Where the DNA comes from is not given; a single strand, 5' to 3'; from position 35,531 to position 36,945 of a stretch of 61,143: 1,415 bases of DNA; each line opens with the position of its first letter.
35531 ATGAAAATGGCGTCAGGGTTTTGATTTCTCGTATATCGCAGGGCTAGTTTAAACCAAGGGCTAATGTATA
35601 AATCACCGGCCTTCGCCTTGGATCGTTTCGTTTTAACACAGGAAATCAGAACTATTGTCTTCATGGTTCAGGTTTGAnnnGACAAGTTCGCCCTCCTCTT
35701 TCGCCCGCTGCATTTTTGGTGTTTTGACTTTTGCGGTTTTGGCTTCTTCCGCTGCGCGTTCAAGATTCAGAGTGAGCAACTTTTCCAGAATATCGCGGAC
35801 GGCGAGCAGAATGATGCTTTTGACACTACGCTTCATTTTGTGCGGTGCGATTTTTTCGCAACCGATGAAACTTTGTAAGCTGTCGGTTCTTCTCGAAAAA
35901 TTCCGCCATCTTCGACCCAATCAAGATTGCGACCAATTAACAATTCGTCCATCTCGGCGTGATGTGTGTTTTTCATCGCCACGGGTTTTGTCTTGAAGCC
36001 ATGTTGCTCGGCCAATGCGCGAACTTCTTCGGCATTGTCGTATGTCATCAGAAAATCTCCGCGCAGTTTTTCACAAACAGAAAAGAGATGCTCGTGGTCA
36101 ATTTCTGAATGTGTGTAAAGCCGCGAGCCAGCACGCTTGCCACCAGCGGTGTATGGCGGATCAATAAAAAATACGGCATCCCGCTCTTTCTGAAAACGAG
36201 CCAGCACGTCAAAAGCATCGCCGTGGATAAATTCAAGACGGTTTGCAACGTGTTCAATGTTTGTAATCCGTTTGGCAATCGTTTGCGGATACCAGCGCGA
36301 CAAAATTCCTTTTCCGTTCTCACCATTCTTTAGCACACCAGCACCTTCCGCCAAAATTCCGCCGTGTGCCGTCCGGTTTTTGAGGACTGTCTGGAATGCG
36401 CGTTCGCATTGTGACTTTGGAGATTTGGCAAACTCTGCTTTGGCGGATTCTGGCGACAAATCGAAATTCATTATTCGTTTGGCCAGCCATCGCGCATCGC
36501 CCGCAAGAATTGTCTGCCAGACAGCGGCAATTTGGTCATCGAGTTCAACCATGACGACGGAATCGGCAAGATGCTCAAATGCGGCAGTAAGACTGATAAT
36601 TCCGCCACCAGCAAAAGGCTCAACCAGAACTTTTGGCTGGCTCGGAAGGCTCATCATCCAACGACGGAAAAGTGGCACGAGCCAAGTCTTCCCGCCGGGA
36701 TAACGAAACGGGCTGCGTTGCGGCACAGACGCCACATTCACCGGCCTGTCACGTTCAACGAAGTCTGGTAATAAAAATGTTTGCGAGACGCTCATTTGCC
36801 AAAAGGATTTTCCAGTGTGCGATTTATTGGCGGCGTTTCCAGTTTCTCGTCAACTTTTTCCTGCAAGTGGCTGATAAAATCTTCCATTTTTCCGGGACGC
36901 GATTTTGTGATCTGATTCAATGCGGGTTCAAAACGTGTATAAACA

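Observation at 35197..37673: Four-gene, translationally coupled R-M-like cassette with two uncharacterised rider genes, wedged between rhomboid and purB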

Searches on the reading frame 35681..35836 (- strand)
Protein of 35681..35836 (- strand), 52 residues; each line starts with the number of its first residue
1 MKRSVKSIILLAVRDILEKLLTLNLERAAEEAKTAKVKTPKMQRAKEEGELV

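Call 4: search_protein_families(library=pfam, proteins=[window:35681-35836:-], max_evalue=1)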
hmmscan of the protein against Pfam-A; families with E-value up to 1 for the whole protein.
window:35681-35836:- (52 aa): 0 families

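Call 5: search_protein_families(library=padloc, proteins=[window:35681-35836:-], max_evalue=1)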
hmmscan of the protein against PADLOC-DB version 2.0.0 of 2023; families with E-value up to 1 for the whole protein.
window:35681-35836:- (52 aa): 2 families
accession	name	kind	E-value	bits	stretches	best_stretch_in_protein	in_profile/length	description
PDLC03599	REase_MTase_IIG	-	0.001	15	1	12-51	910-949/959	Type IIG restriction enzyme-methyltransferase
PDLC03627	REase_MTase_IIG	-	0.0047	12.7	1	14-47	1011-1045/1136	Type IIG restriction enzyme-methyltransferase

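Call 6: search_protein_families(library=ncbifam, proteins=[window:35681-35836:-], max_evalue=1)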
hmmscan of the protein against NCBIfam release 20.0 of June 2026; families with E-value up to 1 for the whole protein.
window:35681-35836:- (52 aa): 0 families

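Call 7: search_protein_families(library=phrogs, proteins=[window:35681-35836:-], max_evalue=1)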
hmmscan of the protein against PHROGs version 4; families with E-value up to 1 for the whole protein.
window:35681-35836:- (52 aa): 1 family
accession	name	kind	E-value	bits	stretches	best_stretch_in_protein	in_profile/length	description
phrog_4052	-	moron, auxiliary metabolic gene and host takeover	0.26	12.1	1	4-46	12-53/75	PAGK virulence factor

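Call 42: search_protein_representatives(protein=window:35681-35836:-)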
Query: 52 residues. Proteins with E-value up to 0.001 (for the whole library): 35; up to 1e-10: 0; up to 1e-30: 0. The best 35 are listed.
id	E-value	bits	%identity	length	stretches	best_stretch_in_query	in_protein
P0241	2.2e-06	43.2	64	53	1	10-51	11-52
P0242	3.0e-06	42.7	66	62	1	12-52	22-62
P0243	3.4e-06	42.6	72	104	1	13-52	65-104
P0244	5.6e-06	41.9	68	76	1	14-51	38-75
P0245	8.9e-06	41.3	62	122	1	8-52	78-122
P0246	1.1e-05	41.0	73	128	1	16-52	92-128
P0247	1.1e-05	41.0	69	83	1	14-52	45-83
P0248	1.4e-05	40.7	67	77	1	13-51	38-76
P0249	1.5e-05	40.6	65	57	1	12-51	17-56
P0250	1.7e-05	40.4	64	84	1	14-52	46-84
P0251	2.2e-05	40.1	67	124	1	11-52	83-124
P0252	2.3e-05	40.0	59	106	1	12-52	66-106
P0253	2.4e-05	40.0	67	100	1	14-52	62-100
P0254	4.2e-05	39.2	63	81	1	12-49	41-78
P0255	5.9e-05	38.8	73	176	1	16-52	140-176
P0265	2.4e-04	36.9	64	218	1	14-52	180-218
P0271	5.5e-04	35.8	62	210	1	15-51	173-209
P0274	9.4e-04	35.1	64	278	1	14-52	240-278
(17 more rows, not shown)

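Call 45: search_protein_families(library=pfam, proteins=[P0274, P0265, P0271, P0255, P0243], max_evalue=0.01)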
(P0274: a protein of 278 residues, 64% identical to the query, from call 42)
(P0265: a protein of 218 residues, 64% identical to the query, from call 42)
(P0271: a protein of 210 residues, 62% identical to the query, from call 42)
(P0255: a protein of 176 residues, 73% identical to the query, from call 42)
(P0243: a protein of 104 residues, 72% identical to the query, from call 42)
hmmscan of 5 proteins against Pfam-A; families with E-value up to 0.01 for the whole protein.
P0274 (278 aa): 2 families
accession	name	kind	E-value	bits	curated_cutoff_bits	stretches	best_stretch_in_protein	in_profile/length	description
PF20466.3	MmeI_TRD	-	2.1e-05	24.4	27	1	25-87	146-205/207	MmeI, target recognition domain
PF20467.3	MmeI_C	-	0.00053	20.6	27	1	198-252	21-77/83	MmeI, C-terminal domain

P0265 (218 aa): 1 family
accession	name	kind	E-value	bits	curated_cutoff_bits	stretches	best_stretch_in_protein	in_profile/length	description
PF20467.3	MmeI_C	-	2.4e-05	24.9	27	1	138-192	21-77/83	MmeI, C-terminal domain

P0271 (210 aa): 1 family
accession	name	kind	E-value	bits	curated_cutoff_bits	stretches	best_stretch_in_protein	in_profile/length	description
PF20467.3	MmeI_C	-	7.5e-05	23.3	27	1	130-184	21-77/83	MmeI, C-terminal domain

P0255 (176 aa): 1 family
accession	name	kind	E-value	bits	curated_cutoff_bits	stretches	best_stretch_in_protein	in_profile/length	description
PF20467.3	MmeI_C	-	0.00076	20.1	27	1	57-93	21-59/83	MmeI, C-terminal domain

P0243 (104 aa): 0 families

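Call 46: search_protein_families(library=padloc, proteins=[P0274, P0265, P0271, P0255, P0243], max_evalue=0.01)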
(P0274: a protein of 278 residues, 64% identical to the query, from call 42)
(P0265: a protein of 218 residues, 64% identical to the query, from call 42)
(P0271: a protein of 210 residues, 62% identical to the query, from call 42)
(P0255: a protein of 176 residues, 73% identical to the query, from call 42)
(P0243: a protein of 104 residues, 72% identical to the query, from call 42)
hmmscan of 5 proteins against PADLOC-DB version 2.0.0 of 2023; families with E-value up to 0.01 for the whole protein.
P0274 (278 aa): 8 families
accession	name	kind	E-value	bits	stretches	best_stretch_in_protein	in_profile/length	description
PDLC03627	REase_MTase_IIG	-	1.2e-52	176.9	1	1-259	837-1030/1136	Type IIG restriction enzyme-methyltransferase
PDLC03599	REase_MTase_IIG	-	1.4e-26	90.7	2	1-88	760-844/959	Type IIG restriction enzyme-methyltransferase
PDLC02643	DrmMI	-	9.6e-18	61.4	1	1-108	1125-1226/1347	DrmMI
PDLC02646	DrmMI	-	7.8e-15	52.1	1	1-107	552-652/792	DrmMI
PDLC03598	REase_MTase_IIG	-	6.5e-10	35.5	2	25-114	769-857/912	Type IIG restriction enzyme-methyltransferase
PDLC02640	DrmMI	-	2.5e-05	20.2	1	39-91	797-846/1015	DrmMI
PDLC02644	DrmMI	-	3.7e-05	19.9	1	7-89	678-758/988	DrmMI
PDLC03618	REase_MTase_IIG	-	0.0015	13.8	0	9-98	1127-1215/1429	Type IIG restriction enzyme-methyltransferase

P0265 (218 aa): 3 families
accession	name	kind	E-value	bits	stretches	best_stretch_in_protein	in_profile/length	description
PDLC03627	REase_MTase_IIG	-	3e-25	86.2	1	21-199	901-1030/1136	Type IIG restriction enzyme-methyltransferase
PDLC03599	REase_MTase_IIG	-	6.3e-08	28.9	1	141-208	872-940/959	Type IIG restriction enzyme-methyltransferase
PDLC03598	REase_MTase_IIG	-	0.00025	17.1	1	139-190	851-904/912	Type IIG restriction enzyme-methyltransferase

P0271 (210 aa): 3 families
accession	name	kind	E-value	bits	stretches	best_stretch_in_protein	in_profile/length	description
PDLC03627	REase_MTase_IIG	-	3.5e-21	72.7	1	127-191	966-1030/1136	Type IIG restriction enzyme-methyltransferase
PDLC03599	REase_MTase_IIG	-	3.3e-08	29.9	1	135-202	874-942/959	Type IIG restriction enzyme-methyltransferase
PDLC03598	REase_MTase_IIG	-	0.0004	16.4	1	131-181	851-903/912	Type IIG restriction enzyme-methyltransferase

P0255 (176 aa): 6 families
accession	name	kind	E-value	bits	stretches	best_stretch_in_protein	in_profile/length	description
PDLC03627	REase_MTase_IIG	-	5.1e-17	58.9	1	36-157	949-1030/1136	Type IIG restriction enzyme-methyltransferase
PDLC02643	DrmMI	-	3.2e-08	29.9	1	75-171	1256-1333/1347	DrmMI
PDLC03599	REase_MTase_IIG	-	7.8e-05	18.7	0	61-101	873-917/959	Type IIG restriction enzyme-methyltransferase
PDLC01135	RT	-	0.00052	17.2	1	61-119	271-326/396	RT associated with distinct I-E system from Streptomyces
PDLC02646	DrmMI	-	0.0031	13.7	1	77-96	688-707/792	DrmMI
PDLC03598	REase_MTase_IIG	-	0.0069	12.3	1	58-95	851-890/912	Type IIG restriction enzyme-methyltransferase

P0243 (104 aa): 3 families
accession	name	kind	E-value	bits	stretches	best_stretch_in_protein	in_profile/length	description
PDLC03627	REase_MTase_IIG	-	2.6e-15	53.3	1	45-98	990-1044/1136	Type IIG restriction enzyme-methyltransferase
PDLC03599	REase_MTase_IIG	-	1.2e-09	34.6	1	37-103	886-949/959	Type IIG restriction enzyme-methyltransferase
PDLC03598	REase_MTase_IIG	-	0.0057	12.6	1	44-75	872-903/912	Type IIG restriction enzyme-methyltransferase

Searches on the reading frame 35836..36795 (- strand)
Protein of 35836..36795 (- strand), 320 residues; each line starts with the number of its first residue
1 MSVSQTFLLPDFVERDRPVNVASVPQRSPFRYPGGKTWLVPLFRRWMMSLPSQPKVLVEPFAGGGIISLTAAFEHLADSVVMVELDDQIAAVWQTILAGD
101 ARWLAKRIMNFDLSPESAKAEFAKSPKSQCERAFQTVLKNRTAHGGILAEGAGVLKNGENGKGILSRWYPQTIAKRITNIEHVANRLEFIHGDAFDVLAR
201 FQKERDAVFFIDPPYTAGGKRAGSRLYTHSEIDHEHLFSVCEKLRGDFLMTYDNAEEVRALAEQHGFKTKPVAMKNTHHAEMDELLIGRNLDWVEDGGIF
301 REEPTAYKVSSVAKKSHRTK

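Call 4: search_protein_families(library=pfam, proteins=[window:35836-36795:-], max_evalue=1)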
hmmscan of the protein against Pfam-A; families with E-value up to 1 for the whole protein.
window:35836-36795:- (320 aa): 5 families
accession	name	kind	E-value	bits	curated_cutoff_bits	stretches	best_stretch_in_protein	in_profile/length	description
PF02086.21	MethyltransfD12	-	1.6e-13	51.4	22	1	32-268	1-243/253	D12 class N6 adenine-specific DNA methyltransferase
PF03602.21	Cons_hypoth95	-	0.00028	21.1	24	1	178-257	82-167/182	Conserved hypothetical protein 95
PF13578.12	Methyltransf_24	-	0.0031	18.8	26.3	1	167-214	30-77/105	Methyltransferase domain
PF00398.26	RrnaAD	-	0.12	11.9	24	1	63-116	38-93/263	Ribosomal RNA adenine dimethylase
PF09445.16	Methyltransf_15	-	0.27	11.2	22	1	179-215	43-81/165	RNA cap guanine-N2 methyltransferase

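Call 5: search_protein_families(library=padloc, proteins=[window:35836-36795:-], max_evalue=1)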
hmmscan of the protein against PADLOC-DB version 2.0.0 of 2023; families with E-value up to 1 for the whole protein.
window:35836-36795:- (320 aa): 20 families
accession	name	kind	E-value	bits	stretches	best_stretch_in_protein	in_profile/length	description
PDLC04018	PD-Lambda-5_B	-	1.9e-40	136.9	1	27-287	5-268/291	-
PDLC03358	MTase_II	-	1e-25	88.6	1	27-264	5-247/301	Type II methyltransferase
PDLC03247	MTase_II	-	7.3e-22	75.9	1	27-261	3-231/282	Type II methyltransferase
PDLC04019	PD-Lambda-5_B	-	8.2e-15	53.1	1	26-181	3-161/167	-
PDLC03294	MTase_II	-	2.9e-12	44.8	1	27-264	5-241/272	Type II methyltransferase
PDLC03717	oMTase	-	9e-10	36.4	1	27-262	3-233/285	orphan methyltransferase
PDLC03729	oMTase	-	7.1e-08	30.3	1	26-232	4-201/275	orphan methyltransferase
PDLC03266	MTase_II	-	4.7e-06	24.2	1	30-224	18-206/285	Type II methyltransferase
PDLC03281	MTase_II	-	8e-06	23.8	1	27-261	32-263/309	Type II methyltransferase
PDLC04134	mad2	-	1.8e-05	21.7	1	42-271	278-422/492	mads_2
PDLC03341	MTase_II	-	0.00012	19.7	1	21-105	12-92/316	Type II methyltransferase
PDLC03383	MTase_II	-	0.00026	18.5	1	27-116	19-105/318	Type II methyltransferase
PDLC03340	MTase_II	-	0.00031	18.4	1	56-110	22-74/228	Type II methyltransferase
PDLC03299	MTase_II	-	0.00049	17.7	1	187-220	15-48/296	Type II methyltransferase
PDLC03321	MTase_II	-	0.00088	16.6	1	190-229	17-56/245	Type II methyltransferase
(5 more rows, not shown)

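Call 6: search_protein_families(library=ncbifam, proteins=[window:35836-36795:-], max_evalue=1)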
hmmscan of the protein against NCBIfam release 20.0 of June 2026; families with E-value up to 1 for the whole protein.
window:35836-36795:- (320 aa): 7 families
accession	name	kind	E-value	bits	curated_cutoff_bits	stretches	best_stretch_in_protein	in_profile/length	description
TIGR00571.1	dam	subfamily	2e-12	47.3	114.85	1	29-263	4-237/267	Dam family site-specific DNA-(adenine-N6)-methyltransferase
TIGR00095.1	TIGR00095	equivalog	0.0015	18.2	117.5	0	171-222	89-141/194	16S rRNA (guanine(966)-N(2))-methyltransferase RsmD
NF008572.0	PRK11524.1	equivalog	0.0015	17.7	292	1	185-222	13-50/294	adenine-specific DNA-methyltransferase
NF008152.0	PRK10904.1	equivalog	0.015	14.7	441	1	27-223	5-192/271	adenine-specific DNA-methyltransferase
NF010253.0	PRK13699.1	subfamily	0.026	14.2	244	1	189-228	4-43/226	DNA methyltransferase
NF046099.1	RSP_2647_MTase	equivalog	0.077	11.8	600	1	174-222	256-306/391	RSP_2647 family RNA methyltransferase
NF050803.1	DnaMtaseCcrMCaul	equivalog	0.12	11.2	830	0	42-98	194-248/350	adenine-specific DNA-methyltransferase CcrM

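Call 7: search_protein_families(library=phrogs, proteins=[window:35836-36795:-], max_evalue=1)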
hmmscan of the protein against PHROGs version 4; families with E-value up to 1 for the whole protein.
window:35836-36795:- (320 aa): 6 families
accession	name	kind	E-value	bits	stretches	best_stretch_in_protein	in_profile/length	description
phrog_56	-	other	3.1e-32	113.6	1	26-277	61-305/647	DNA methyltransferase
phrog_13242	-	unknown function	1.2e-10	42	1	42-277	38-254/450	-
phrog_1996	-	other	5.8e-10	40.3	1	171-278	21-129/150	DNA methyltransferase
phrog_116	-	other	3.2e-05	23.4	1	38-275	516-757/779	DNA methyltransferase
phrog_498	-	other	0.05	13.1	1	47-216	372-484/633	DNA methyltransferase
phrog_3820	-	other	0.13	12.4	1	55-111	69-123/255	DNA methyltransferase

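Call 53: search_solved_structures(query=window:35836-36795:-, max_evalue=0.01, show_alignments=1)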
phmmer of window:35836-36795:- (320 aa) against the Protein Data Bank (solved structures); distinct sequences matched with E-value up to 0.01: 1.
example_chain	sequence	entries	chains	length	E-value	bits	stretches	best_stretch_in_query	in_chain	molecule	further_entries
7m6b_B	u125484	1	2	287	5.2e-09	39.1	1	29-262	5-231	Site-specific DNA-methyltransferase (adenine-specific)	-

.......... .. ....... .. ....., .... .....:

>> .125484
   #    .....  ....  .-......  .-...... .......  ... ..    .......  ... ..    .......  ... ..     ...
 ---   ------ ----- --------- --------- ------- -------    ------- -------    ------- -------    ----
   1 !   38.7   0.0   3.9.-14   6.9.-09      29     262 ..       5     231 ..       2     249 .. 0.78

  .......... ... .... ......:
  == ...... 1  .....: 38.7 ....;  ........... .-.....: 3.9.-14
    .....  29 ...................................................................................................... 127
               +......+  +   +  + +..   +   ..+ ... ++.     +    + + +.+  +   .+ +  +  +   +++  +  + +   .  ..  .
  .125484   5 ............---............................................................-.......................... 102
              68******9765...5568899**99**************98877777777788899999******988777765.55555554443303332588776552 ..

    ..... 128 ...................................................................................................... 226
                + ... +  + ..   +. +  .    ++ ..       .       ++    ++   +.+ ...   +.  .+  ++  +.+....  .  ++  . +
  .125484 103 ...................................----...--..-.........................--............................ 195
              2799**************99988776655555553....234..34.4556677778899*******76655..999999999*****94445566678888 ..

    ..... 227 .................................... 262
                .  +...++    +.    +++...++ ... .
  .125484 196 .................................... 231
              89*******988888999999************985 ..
